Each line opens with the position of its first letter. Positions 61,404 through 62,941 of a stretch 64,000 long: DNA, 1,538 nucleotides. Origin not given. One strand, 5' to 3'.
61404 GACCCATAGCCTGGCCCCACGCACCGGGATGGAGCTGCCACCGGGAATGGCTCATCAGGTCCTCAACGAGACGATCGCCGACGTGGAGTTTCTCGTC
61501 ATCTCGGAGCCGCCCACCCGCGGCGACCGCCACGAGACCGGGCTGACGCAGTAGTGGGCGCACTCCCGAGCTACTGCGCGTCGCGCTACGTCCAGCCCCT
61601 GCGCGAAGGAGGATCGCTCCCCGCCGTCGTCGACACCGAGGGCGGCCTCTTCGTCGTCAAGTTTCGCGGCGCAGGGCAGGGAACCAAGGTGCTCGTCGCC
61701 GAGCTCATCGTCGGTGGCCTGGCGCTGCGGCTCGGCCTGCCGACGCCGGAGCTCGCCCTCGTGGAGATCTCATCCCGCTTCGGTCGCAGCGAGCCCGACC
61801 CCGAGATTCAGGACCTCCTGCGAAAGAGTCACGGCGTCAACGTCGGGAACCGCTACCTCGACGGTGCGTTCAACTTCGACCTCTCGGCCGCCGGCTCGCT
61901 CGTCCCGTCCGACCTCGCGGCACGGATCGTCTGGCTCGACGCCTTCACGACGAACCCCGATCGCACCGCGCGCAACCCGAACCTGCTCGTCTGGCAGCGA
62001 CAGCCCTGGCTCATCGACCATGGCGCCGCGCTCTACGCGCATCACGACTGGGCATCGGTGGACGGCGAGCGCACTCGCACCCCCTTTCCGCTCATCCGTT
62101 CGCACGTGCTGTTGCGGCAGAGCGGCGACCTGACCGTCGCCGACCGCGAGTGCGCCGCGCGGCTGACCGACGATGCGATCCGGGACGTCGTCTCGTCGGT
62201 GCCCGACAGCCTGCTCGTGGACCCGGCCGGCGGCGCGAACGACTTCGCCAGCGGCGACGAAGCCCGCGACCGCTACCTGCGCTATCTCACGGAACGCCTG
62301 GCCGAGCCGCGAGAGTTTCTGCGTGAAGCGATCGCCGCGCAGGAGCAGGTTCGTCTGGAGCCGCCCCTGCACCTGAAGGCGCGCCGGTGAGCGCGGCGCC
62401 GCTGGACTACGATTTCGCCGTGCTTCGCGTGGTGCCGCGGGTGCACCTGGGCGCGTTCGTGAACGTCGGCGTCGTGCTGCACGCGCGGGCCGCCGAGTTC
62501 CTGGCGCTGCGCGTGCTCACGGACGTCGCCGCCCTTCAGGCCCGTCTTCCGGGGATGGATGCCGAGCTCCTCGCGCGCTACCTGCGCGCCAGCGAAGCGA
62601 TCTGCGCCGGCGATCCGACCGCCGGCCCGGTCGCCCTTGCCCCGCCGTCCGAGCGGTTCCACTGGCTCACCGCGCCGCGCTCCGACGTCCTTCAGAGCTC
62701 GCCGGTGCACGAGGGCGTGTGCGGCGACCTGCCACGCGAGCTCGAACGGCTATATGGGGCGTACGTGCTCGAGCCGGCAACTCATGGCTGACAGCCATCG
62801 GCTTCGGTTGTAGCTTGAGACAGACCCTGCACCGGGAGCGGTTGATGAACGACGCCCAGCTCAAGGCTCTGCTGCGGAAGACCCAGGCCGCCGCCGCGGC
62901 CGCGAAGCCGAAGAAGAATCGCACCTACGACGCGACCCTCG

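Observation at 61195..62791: Translationally coupled cupin / HipA-like kinase / DUF3037-like trio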

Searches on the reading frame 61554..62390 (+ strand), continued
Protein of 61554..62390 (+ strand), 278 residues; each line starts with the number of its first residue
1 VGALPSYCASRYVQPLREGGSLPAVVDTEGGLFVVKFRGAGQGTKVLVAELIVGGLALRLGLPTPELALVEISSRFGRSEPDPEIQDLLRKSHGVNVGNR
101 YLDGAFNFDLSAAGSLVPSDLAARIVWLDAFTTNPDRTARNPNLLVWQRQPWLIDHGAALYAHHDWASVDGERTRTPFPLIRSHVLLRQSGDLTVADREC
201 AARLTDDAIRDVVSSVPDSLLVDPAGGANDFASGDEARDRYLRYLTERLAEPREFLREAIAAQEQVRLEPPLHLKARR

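Call 59: fold_search(model_id=the predicted structure, library=pdb)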
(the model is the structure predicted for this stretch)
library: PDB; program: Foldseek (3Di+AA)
matches with E <= 10: 886; with E <= 0.001: 8
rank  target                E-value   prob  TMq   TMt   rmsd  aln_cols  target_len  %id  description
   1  3akk_B                1.2e-05  1.00  0.55  0.54   7.2       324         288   13  Crystal structure of A Helicobacter pylori proinflammatory kinase CtkA (released 2010-12-01)
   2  3akk_D                1.6e-05  1.00  0.55  0.54   7.1       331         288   13  Crystal structure of A Helicobacter pylori proinflammatory kinase CtkA (released 2010-12-01)
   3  3akk_A                4.8e-05  1.00  0.57  0.54   7.3       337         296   12  Crystal structure of A Helicobacter pylori proinflammatory kinase CtkA (released 2010-12-01)
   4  3akk_C                1.2e-04  1.00  0.54  0.53   7.5       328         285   13  Crystal structure of A Helicobacter pylori proinflammatory kinase CtkA (released 2010-12-01)
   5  3akj_A                1.3e-04  1.00  0.53  0.54   6.7       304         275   13  Crystal structure of A Helicobacter pylori proinflammatory kinase CtkA (released 2010-12-01)
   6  3akl_A                4.8e-04  1.00  0.55  0.54   6.9       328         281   12  Crystal structure of A Helicobacter pylori proinflammatory kinase CtkA (released 2010-12-01)
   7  3akl_C                6.2e-04  1.00  0.55  0.55   7.5       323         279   12  Crystal structure of A Helicobacter pylori proinflammatory kinase CtkA (released 2010-12-01)
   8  5wrr_A                9.7e-04  1.00  0.49  0.35   7.6       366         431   11  Crystal structure of Fam20A (released 2017-05-03)
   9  4hne_B                1.1e-03  1.00  0.42  0.36  10.6       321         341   16  Crystal structure of the catalytic domain of human type II alpha Phosphatidylinositol 4-kinase (PI4KIIalpha) in comple (released 2014-04-09)
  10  5wrr_B                2.2e-03  1.00  0.47  0.32   9.2       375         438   11  Crystal structure of Fam20A (released 2017-05-03)
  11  5jrq_A                2.7e-03  0.97  0.32  0.34  15.7       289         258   11  BRAFV600E Kinase Domain In Complex with Chemically Linked Vemurafenib Inhibitor VEM-6-VEM (released 2016-09-14)
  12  5wrs_B                3.1e-03  1.00  0.45  0.31   9.3       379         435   12  Crystal Structure of Fam20A in complex with ATP (released 2017-05-03)
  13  4hnd_A                5.0e-03  0.99  0.40  0.33  10.9       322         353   13  Crystal structure of the catalytic domain of Selenomethionine substituted human PI4KIIalpha in complex with ADP (released 2014-04-09)
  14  4yfi_D                6.4e-03  0.77  0.26  0.27  15.9       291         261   11  TNNI3K complexed with inhibitor 1 (released 2015-09-23)
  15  7szc_A                6.8e-03  1.00  0.39  0.46  13.1       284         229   12  Crystal Structure Analysis of human PRPK complex with a compound (released 2022-12-14)
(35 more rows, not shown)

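Call 61: search_protein_families(library=pfam, proteins=[L088:2938-3690:+, L088:3672-4514:+], max_evalue=0.01)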
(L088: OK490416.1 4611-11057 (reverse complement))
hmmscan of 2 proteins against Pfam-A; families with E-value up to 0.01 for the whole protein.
L088:2938-3690:+ (250 aa): 1 family
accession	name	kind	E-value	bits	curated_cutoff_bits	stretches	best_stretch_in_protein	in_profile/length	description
PF20613.4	HipA_2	-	1.1e-77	261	27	1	15-249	1-240/240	HipA-like kinase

L088:3672-4514:+ (280 aa): 1 family
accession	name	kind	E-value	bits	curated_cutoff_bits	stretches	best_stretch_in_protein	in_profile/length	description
PF11236.13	DUF3037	-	6.3e-26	91.4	22.6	1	12-130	1-118/118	Protein of unknown function (DUF3037)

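Call 62: search_protein_families(library=padloc, proteins=[L088:2938-3690:+, L088:3672-4514:+, L081:4977-5774:+, L081:5755-6135:+, L027:4974-5777:+, L027:5764-6147:+], max_evalue=0.01)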
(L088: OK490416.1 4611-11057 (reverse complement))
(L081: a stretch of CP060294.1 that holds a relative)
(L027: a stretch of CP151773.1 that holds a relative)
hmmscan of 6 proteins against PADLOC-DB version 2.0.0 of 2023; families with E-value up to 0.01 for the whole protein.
L088:2938-3690:+ (250 aa): 1 family
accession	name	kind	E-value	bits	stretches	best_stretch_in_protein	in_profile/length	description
PDLC04766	PDC-M66A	-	6.6e-14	49.7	1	15-171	15-174/270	-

L088:3672-4514:+ (280 aa): 1 family
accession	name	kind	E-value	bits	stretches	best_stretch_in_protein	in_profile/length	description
PDLC04767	PDC-M66B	-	4.2e-20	70.4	1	12-276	6-271/281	-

L081:4977-5774:+ (266 aa): 1 family
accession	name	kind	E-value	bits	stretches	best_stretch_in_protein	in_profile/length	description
PDLC04766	PDC-M66A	-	1.6e-25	87.9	1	6-237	7-251/270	-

L081:5755-6135:+ (127 aa): 1 family
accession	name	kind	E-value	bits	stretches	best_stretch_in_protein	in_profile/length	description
PDLC04767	PDC-M66B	-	2.6e-10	38.3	1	6-76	3-73/281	-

L027:4974-5777:+ (268 aa): 1 family
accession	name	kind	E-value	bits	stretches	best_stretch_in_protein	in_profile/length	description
PDLC04766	PDC-M66A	-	5.9e-30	102.4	1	10-230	9-244/270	-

L027:5764-6147:+ (128 aa): 1 family
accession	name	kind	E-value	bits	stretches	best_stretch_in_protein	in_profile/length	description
PDLC04767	PDC-M66B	-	2.5e-09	35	1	3-66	2-65/281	-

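Call 73: find_related_loci(query=A2, collection=viral_contigs, flank=4000)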
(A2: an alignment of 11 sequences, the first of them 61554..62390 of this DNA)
Query A2 (278 aa) in viral_contigs; peptide patterns used: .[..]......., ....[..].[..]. (x = any residue, [..] = any of these).
21 stretches matched a pattern, but none encodes a relative of the query by tblastn (E <= 1e-3).

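Call 74: find_related_loci(query=L088:2938-3690:+, collection=viral_contigs, flank=3000)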
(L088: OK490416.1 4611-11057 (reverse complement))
Query L088:2938-3690:+ (250 aa) in viral_contigs; peptide patterns used: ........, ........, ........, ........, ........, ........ (x = any residue, [..] = any of these).
59 stretches matched a pattern; 44 encode a relative of the query (tblastn E <= 1e-3); 44 distinct loci.
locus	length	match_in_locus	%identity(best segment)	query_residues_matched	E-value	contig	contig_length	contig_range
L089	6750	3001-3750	100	1-250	5e-169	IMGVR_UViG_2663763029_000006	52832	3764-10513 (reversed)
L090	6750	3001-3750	100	1-250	5e-169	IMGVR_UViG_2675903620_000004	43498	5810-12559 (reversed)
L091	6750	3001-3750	100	1-250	5e-169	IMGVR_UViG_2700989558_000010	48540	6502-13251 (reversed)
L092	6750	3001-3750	100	1-250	5e-169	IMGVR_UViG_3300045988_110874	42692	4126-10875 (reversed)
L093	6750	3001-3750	100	1-250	5e-169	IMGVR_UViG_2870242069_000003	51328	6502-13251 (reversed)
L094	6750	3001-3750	99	1-250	2e-168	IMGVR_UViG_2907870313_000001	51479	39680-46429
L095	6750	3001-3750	95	1-250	4e-162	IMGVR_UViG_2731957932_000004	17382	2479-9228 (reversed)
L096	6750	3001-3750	79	1-250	6e-141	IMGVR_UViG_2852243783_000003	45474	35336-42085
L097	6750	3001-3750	79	1-250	8e-141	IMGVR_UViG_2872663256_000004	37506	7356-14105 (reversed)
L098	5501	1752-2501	79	1-250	5e-141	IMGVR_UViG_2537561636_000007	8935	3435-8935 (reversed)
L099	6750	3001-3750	79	1-250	8e-141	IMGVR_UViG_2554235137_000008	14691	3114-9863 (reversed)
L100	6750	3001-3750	79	1-250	8e-141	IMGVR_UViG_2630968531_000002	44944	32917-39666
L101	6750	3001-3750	79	1-250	8e-141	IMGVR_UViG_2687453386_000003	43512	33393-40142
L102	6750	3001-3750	79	1-250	1e-139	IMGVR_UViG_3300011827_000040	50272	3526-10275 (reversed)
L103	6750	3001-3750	78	1-250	8e-140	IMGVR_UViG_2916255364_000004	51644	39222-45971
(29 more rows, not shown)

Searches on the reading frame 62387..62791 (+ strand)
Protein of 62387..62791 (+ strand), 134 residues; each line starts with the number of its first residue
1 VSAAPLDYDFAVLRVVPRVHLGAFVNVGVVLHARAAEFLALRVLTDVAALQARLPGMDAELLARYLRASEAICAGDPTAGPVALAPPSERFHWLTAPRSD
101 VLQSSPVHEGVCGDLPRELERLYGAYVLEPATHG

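Call 3: search_protein_families(library=pfam, proteins=[window:62387-62791:+], max_evalue=1)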
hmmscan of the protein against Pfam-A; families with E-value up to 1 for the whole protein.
window:62387-62791:+ (134 aa): 1 family
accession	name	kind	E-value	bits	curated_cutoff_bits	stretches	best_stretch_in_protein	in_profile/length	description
PF11236.13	DUF3037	-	4.3e-33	114.5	22.6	1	10-127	1-118/118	Protein of unknown function (DUF3037)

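Call 4: search_protein_families(library=ncbifam, proteins=[window:62387-62791:+], max_evalue=1)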
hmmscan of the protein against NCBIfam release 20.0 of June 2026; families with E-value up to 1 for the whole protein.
window:62387-62791:+ (134 aa): 0 families

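Call 5: search_protein_families(library=padloc, proteins=[window:62387-62791:+], max_evalue=1)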
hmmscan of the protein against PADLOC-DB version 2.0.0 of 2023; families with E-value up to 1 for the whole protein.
window:62387-62791:+ (134 aa): 1 family
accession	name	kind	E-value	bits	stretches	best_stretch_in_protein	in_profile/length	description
PDLC04767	PDC-M66B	-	7.1e-12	43.4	1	7-128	3-129/281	-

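Call 21: search_solved_structures(query=window:62387-62791:+, max_evalue=10)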
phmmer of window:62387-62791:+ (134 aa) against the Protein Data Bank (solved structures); distinct sequences matched with E-value up to 10: 4.
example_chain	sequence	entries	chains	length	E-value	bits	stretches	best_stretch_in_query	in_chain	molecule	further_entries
9u7b_A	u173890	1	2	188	0.0099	19.2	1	36-90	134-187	Possible transcriptional regulatory protein (Probably MarR-family)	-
3eul_A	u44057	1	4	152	0.42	14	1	16-70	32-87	POSSIBLE NITRATE/NITRITE RESPONSE TRANSCRIPTIONAL REGULATORY PROTEIN NARL (DNA-binding res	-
4r70_A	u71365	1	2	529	0.6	13.5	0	4-33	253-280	Bacteriophytochrome (Light-regulated signal transduction histidine kinase), PhyB2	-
9mgz_D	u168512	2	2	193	0.94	12.8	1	45-119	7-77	Photosystem I reaction center subunit II, chloroplastic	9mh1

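Call 36: find_homologous_proteins(query=A3)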
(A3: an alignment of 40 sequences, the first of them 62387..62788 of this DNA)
Query A3 (40 sequences) (134 aa, profile of the alignment): 7995 proteins with E <= 0.001 among 8000 candidates; the best 120 are listed.
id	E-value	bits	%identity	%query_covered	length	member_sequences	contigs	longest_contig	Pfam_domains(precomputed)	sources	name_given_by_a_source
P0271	5.7e-55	203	43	90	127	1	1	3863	PF11236.14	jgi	jgi:hypothetical protein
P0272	8.2e-55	202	43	90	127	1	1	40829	PF11236.14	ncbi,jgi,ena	-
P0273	8.3e-55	202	45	90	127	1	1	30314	PF11236.14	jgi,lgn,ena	-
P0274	1.6e-54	201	45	90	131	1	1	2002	PF11236.14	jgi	jgi:hypothetical protein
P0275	1.7e-54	201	45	90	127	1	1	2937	PF11236.14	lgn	-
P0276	1.7e-54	201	42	90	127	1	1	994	PF11236.14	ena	-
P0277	2.0e-54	201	46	90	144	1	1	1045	PF11236.14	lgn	-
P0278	2.1e-54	201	43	90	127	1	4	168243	PF11236.14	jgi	jgi:hypothetical protein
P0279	2.1e-54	201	42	90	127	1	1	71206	PF11236.14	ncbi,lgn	ncbi:MAG: DUF3037 domain-containing protein [Ferruginibacter sp.]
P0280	2.4e-54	201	45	90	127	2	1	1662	PF11236.14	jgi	jgi:hypothetical protein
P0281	2.7e-54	200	45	90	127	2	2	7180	PF11236.14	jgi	jgi:hypothetical protein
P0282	3.4e-54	200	40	90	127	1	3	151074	PF11236.14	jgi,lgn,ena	-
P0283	3.9e-54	200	40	90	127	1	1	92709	PF11236.14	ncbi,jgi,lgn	ncbi:MAG TPA: DUF3037 domain-containing protein [Mucilaginibacter sp.]|jgi:hypothetical protein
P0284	4.6e-54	200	43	90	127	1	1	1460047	PF11236.14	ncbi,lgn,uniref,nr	ncbi:DUF3037 domain-containing protein [Pedobacter frigoris]|uniref:DUF3037 domain-containing protei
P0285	4.7e-54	200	43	90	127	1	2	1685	PF11236.14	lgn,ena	-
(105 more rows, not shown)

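Call 46: predict_structure(alignment_id=A4)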
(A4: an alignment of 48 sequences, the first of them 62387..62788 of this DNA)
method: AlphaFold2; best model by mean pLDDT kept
length: 134 residues; sequences in the alignment: 48
mean_pLDDT: 88.6   pTM: 0.83
mean pLDDT of the five models: 88.6, 88.1, 87.3, 86.6, 86.4
residues with pLDDT >= 90: 90; 70-90: 33; 50-70: 8; < 50: 3
segments of 3 or more residues with pLDDT < 50: 132-134
pLDDT, mean of each block of 10 residues (from residue 1): 83 82 85 96 88 82 92 95 96 90 94 96 90 44
secondary structure, 60 per line:
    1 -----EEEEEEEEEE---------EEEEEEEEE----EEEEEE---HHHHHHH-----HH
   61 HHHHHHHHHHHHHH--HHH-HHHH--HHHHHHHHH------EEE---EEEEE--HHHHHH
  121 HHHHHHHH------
elements in order: E6-15 E25-33 E38-43 H47-53 H59-74 H81-84 H87-95 E102-104 E108-112 H115-128

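Call 51: fold_search(model_id=the predicted structure, library=pdb)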
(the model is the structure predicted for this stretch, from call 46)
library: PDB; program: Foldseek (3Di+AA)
matches with E <= 10: 208; with E <= 0.001: 0
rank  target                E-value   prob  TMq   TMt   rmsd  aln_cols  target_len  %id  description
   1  7ui9_t                6.7e-01  0.08  0.24  0.17  12.2       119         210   12  Core Mediator-PICearly (Copy A) (released 2023-02-15)
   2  4cw1_D                1.0e+00  0.02  0.17  0.10  16.8       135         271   13  COMPLEX OF A B14 CHICKEN MHC CLASS I MOLECULE AND A 9MER CHICKEN PEPTIDE (released 2015-05-06)
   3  4cw1_A                1.2e+00  0.06  0.18  0.10  16.1        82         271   15  COMPLEX OF A B14 CHICKEN MHC CLASS I MOLECULE AND A 9MER CHICKEN PEPTIDE (released 2015-05-06)
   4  4gwp_F                1.3e+00  0.06  0.25  0.18  12.4       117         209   12  Structure of the Mediator Head Module from S. cerevisiae (released 2012-10-31)
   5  4d0b_A                1.3e+00  0.04  0.14  0.08  15.5        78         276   18  COMPLEX OF A B21 CHICKEN MHC CLASS I MOLECULE AND A 10MER CHICKEN PEPTIDE (released 2015-05-06)
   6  4gup_A                1.3e+00  0.03  0.21  0.12  16.3       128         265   12  Structure of MHC-class I related molecule MR1 (released 2012-10-17)
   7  2hzs_C                1.5e+00  0.06  0.25  0.18  12.3       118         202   12  Structure of the Mediator head submodule Med8C/18/20 (released 2006-09-12)
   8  9c9d_A                1.8e+00  0.03  0.21  0.12  16.9       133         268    9  Protein receptor (released 2025-08-27)
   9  4hvj_A                1.8e+00  0.02  0.18  0.16  15.9       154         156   14  Crystal structure of a putative uncharacterized protein from Mycobacterium tuberculosis in complex with AMP (released 2012-11-28)
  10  5d7j_E                1.9e+00  0.03  0.21  0.12  16.8       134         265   11  Structure of human MR1-5-OP-RU in complex with human MAIT M33.64(Y95alphaF) TCR (released 2016-01-27)
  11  7lli_A                2.0e+00  0.03  0.18  0.11  16.7       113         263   13  Stimulatory immune receptor protein complex (released 2021-11-17)
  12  4v3e_B                2.0e+00  0.02  0.20  0.17  14.5       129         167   10  The CIDRa domain from IT4var07 PfEMP1 bound to endothelial protein C receptor (released 2014-12-17)
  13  5j6g_C                2.0e+00  0.02  0.13  0.07  15.3        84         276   18  Recognition of the MHC class Ib molecule H2-Q10 by the natural killer cell receptor Ly49C (released 2016-07-13)
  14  7cpo_A                2.0e+00  0.02  0.18  0.11  18.1       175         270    9  Crystal Structure of Anolis carolinensis MHC I complex (released 2021-01-27)
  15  8x15_Q                2.0e+00  0.01  0.15  0.06  17.0       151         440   11  Structure of nucleosome-bound SRCAP-C in the apo state (released 2024-03-06)
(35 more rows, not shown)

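Call 78: fold_search(model_id=the predicted structure, library=viral)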
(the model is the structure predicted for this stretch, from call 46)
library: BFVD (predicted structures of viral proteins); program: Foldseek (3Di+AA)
matches with E <= 10: 394; with E <= 0.001: 1
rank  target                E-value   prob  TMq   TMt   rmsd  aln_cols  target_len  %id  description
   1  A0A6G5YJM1            2.0e-04  1.00  0.60  0.44   5.5       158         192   13  (no name in the UniProt tables at hand)
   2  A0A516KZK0            1.8e-03  1.00  0.47  0.24   5.4       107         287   13  (no name in the UniProt tables at hand)
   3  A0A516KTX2            2.2e-03  1.00  0.65  0.36   4.6       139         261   14  (no name in the UniProt tables at hand)
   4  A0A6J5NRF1            6.1e-03  1.00  0.63  0.66   3.5       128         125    9  Uncharacterized protein [uncultured Caudovirales phage]
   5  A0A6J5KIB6            2.2e-01  0.15  0.21  0.18   9.5        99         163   16  Uncharacterized protein [uncultured Caudovirales phage]
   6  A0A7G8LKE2            3.0e-01  0.11  0.23  0.27  13.5       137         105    9  (no name in the UniProt tables at hand)
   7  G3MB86                3.6e-01  0.57  0.44  0.47   7.7       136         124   10  Gp16 [Bacillus phage G]
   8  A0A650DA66            3.6e-01  0.35  0.23  0.26   6.0        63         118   10  (no name in the UniProt tables at hand)
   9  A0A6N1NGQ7            4.9e-01  0.16  0.29  0.34   9.8       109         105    7  Putative ORFan [Tupanvirus deep ocean]
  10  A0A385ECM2            5.6e-01  0.21  0.35  0.39   6.9       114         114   10  Uncharacterized protein [Caulobacter phage CcrPW]
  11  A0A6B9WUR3            7.5e-01  0.08  0.19  0.27  10.9       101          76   10  Uncharacterized protein [Escherichia phage glasur]
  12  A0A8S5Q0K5            7.5e-01  0.03  0.14  0.16   9.9        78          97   10  Uncharacterized protein [Siphoviridae sp. ctMOb8]
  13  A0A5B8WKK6            8.5e-01  0.08  0.20  0.26  12.3        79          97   14  Uncharacterized protein [Arthrobacter phage Qui]
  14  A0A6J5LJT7            8.5e-01  0.08  0.17  0.16   5.0        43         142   16  Uncharacterized protein [uncultured Caudovirales phage]
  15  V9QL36                9.0e-01  0.06  0.18  0.14  14.6       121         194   15  Uncharacterized protein [Ostreid herpesvirus 1]
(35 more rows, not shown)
